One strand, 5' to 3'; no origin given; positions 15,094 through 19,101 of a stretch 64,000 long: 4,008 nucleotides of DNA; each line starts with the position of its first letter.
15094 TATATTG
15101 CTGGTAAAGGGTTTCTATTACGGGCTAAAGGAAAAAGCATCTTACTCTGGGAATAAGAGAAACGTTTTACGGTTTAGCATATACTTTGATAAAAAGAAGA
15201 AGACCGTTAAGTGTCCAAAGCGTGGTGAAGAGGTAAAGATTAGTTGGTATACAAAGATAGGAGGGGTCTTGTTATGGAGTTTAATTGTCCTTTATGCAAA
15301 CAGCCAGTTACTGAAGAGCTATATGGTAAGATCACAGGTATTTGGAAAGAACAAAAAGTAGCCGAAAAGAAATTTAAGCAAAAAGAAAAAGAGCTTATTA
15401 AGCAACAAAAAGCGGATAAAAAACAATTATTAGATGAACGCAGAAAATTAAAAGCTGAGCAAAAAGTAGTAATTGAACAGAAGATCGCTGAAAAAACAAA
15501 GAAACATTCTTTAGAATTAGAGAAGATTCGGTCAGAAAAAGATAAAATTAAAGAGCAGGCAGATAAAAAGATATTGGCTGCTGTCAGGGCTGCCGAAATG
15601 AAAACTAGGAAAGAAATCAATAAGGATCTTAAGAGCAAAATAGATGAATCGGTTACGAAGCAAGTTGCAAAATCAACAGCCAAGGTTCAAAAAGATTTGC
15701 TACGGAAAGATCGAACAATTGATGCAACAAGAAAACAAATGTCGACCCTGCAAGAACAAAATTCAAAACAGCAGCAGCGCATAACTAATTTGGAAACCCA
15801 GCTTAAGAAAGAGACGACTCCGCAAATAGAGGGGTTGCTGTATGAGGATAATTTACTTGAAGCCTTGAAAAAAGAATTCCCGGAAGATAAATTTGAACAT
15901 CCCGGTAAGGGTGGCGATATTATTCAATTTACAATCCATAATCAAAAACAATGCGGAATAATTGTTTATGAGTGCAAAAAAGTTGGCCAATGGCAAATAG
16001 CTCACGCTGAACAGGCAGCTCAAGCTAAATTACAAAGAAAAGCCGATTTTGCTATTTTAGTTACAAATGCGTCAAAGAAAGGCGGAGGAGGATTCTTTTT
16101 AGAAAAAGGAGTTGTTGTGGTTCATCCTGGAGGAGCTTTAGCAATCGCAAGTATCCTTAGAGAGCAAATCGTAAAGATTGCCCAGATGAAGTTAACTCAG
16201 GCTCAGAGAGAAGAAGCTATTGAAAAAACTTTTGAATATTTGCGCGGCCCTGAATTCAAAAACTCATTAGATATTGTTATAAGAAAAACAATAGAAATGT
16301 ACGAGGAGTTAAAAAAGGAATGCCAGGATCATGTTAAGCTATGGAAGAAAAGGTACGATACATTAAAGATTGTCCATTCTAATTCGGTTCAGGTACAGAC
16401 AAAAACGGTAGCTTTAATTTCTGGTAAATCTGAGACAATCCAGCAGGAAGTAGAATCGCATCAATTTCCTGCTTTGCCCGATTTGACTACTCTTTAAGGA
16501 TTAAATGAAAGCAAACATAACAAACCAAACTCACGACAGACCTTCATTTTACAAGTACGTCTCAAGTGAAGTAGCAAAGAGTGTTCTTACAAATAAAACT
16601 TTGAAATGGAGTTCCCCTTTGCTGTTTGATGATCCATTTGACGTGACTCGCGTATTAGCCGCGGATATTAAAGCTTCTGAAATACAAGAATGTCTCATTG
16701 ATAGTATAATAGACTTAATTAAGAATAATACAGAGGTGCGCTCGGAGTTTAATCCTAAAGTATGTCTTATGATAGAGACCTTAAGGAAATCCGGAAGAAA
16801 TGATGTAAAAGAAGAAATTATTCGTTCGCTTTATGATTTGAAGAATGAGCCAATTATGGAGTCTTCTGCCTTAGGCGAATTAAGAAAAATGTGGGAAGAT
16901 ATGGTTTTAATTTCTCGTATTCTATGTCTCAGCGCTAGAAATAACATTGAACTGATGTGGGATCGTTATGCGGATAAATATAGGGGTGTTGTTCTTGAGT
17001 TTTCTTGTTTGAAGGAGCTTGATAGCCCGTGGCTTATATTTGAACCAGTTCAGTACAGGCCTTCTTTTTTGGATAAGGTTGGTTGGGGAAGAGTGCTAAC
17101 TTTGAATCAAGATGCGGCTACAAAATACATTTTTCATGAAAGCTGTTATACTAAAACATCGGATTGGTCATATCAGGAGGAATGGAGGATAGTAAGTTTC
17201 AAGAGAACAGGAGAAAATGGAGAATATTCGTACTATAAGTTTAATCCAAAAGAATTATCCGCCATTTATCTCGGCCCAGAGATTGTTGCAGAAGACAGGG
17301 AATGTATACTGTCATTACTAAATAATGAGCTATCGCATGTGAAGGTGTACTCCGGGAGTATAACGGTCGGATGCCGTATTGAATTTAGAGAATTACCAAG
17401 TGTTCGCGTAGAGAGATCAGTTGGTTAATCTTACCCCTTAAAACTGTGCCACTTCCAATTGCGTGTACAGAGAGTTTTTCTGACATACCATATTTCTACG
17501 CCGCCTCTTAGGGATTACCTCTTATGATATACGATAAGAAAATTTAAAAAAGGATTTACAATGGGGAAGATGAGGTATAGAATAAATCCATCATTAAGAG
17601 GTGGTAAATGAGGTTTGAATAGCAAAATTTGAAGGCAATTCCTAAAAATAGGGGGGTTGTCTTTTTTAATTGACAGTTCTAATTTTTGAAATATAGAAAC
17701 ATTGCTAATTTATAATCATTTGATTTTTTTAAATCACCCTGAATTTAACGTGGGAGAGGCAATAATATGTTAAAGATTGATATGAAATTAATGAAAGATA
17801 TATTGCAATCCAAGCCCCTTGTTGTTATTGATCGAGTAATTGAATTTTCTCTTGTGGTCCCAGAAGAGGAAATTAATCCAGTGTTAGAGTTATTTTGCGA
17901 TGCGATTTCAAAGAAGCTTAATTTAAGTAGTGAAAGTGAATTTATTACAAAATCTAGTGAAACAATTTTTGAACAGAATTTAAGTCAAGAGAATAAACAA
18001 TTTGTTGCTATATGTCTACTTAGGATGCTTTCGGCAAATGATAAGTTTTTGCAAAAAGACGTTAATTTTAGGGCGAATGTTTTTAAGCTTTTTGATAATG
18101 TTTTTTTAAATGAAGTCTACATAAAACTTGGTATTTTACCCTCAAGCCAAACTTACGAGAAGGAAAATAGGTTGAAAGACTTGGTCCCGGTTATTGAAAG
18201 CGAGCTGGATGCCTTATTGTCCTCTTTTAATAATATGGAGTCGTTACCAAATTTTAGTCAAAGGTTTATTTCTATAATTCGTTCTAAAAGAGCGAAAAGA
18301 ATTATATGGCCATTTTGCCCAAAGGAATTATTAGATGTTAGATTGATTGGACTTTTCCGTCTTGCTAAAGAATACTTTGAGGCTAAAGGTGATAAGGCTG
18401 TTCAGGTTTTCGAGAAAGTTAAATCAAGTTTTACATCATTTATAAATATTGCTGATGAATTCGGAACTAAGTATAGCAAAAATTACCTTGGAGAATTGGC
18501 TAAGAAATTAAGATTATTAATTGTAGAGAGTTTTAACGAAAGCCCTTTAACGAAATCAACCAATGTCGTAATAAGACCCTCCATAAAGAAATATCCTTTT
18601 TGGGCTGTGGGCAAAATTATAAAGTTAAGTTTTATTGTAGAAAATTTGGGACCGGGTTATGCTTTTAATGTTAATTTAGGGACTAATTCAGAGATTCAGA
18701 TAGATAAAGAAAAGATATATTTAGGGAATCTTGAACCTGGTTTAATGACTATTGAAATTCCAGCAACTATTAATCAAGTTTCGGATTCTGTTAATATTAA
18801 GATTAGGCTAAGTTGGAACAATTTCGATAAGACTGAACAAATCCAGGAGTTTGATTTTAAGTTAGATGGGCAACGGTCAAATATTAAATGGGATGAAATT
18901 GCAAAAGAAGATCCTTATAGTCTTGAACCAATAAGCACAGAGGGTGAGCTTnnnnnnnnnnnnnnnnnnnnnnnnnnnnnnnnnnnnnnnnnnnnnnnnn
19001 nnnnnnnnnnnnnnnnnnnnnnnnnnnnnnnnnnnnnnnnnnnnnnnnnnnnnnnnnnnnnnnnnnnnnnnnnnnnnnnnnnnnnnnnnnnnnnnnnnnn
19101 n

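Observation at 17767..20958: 1063-aa P-loop NTPase with a C-terminal phosphoribosyltransferase-like motif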

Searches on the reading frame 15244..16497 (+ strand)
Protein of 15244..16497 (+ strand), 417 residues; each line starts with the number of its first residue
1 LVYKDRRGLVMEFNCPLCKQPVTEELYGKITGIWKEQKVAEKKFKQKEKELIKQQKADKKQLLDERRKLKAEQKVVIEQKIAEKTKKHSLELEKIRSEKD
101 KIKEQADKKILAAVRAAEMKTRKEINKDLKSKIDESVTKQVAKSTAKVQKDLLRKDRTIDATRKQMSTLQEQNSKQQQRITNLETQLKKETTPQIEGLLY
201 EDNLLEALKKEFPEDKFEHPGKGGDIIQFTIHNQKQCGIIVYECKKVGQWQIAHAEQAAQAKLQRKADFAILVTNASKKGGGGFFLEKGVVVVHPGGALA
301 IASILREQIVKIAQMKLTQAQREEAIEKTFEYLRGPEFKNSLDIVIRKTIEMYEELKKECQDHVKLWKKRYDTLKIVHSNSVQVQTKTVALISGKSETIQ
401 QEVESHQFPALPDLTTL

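Call 5: search_protein_families(library=padloc, proteins=[window:15244-16497:+], max_evalue=0.01)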
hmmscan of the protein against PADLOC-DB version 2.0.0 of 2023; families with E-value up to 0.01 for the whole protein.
window:15244-16497:+ (417 aa): 1 family
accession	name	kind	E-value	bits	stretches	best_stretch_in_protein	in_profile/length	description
PDLC03865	LmuB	-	9.7e-05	18.7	1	14-189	511-684/1007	-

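Call 6: search_protein_families(library=ncbifam, proteins=[window:15244-16497:+], max_evalue=0.01)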
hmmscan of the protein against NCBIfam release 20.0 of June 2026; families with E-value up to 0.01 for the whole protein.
window:15244-16497:+ (417 aa): 0 families

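Call 8: search_protein_families(library=pfam, proteins=[window:15244-16497:+], max_evalue=0.01)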
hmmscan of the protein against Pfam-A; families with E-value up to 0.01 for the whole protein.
window:15244-16497:+ (417 aa): 1 family
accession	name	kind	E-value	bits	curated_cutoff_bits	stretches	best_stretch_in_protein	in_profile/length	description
PF09903.14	DUF2130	-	2.8e-24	86.3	26.7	1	164-392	3-247/255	Uncharacterized protein conserved in bacteria (DUF2130)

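Call 89: search_protein_families(library=phrogs, proteins=[window:15244-16494:+], max_evalue=0.001)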
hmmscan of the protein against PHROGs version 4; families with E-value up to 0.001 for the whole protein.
window:15244-16494:+ (417 aa): 0 families

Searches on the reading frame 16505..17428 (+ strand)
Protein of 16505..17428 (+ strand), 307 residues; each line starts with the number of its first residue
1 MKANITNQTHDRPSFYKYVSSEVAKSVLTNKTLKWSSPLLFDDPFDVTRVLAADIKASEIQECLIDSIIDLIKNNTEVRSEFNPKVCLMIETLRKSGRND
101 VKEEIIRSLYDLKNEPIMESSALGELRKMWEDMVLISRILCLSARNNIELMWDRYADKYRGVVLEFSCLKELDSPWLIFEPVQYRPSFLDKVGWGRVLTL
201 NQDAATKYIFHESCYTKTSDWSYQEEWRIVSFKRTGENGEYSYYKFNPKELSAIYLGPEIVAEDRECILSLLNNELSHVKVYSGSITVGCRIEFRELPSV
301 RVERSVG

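Call 5: search_protein_families(library=padloc, proteins=[window:16505-17428:+], max_evalue=0.01)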
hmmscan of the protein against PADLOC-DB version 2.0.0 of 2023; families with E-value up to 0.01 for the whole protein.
window:16505-17428:+ (307 aa): 5 families
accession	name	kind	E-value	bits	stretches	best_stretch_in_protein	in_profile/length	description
PDLC04990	PDC-S31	-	2.9e-31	107.2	1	14-283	8-243/259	-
PDLC04994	PDC-S31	-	3e-24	83.8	1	14-284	18-259/273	-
PDLC04991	PDC-S31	-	2.3e-17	61.3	1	132-280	60-186/208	-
PDLC04992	PDC-S31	-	2e-09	35.5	1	126-268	46-188/220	-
PDLC04993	PDC-S31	-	0.00012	19.4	0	5-56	5-57/245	-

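Call 6: search_protein_families(library=ncbifam, proteins=[window:16505-17428:+], max_evalue=0.01)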
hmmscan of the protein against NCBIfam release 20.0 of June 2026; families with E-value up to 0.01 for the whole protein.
window:16505-17428:+ (307 aa): 0 families

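Call 8: search_protein_families(library=pfam, proteins=[window:16505-17428:+], max_evalue=0.01)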
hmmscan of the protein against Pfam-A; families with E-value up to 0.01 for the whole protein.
window:16505-17428:+ (307 aa): 1 family
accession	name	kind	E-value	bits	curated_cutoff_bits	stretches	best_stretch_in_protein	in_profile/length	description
PF11185.13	DUF2971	-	1.3e-06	30.1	22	1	151-229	1-89/89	Protein of unknown function (DUF2971)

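Call 89: search_protein_families(library=phrogs, proteins=[window:16505-17425:+], max_evalue=0.001)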
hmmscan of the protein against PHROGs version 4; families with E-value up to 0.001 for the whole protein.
window:16505-17425:+ (307 aa): 1 family
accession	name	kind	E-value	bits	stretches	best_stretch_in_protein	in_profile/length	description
phrog_1762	-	unknown function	1.6e-42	146.9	1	3-283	36-280/395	-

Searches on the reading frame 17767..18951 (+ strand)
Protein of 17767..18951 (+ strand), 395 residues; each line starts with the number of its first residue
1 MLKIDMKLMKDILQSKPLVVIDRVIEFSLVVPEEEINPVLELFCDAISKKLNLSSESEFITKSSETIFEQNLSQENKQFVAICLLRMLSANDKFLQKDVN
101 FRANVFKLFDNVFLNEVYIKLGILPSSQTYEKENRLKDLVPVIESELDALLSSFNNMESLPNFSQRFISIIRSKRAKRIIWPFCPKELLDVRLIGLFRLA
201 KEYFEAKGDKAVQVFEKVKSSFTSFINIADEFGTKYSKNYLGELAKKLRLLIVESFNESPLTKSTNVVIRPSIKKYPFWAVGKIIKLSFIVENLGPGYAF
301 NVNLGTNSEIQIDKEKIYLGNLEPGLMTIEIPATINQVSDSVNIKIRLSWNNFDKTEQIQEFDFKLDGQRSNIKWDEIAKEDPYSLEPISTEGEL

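Call 43: search_protein_families(library=pfam, proteins=[window:17767-18951:+], max_evalue=10)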
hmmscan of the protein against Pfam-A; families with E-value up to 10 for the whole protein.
window:17767-18951:+ (395 aa): 0 families

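Call 57: predict_structure(alignment_id=A3)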
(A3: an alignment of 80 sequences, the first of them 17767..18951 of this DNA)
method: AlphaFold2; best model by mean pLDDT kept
length: 395 residues; sequences in the alignment: 80
mean_pLDDT: 93.3   pTM: 0.82
mean pLDDT of the five models: 93.3, 92.7, 92.7, 91.9, 91.8
residues with pLDDT >= 90: 337; 70-90: 42; 50-70: 13; < 50: 3
segments of 3 or more residues with pLDDT < 50: 57-59
pLDDT, mean of each block of 10 residues (from residue 1): 91 97 96 93 96 66 82 95 98 93 96 93 95 96 98 96 98 95 97 97 92 94 98 98 98 94 93 95 96 95 96 96 96 96 98 94 96 84 71 73
secondary structure, 60 per line:
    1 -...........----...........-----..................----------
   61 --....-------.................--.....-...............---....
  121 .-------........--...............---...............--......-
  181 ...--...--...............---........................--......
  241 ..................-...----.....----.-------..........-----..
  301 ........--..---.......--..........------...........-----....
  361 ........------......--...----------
elements in order: H2-12 H17-27 H33-50 H63-66 H74-90 H93-97 H99-113 H117-121 H129-136 H139-153 H157-171 H174-179 H191-205 H209-232 H235-258 E267-271 E284-293 E299-308 E316-322 E325-334 E341-351 E357-368 H375-380
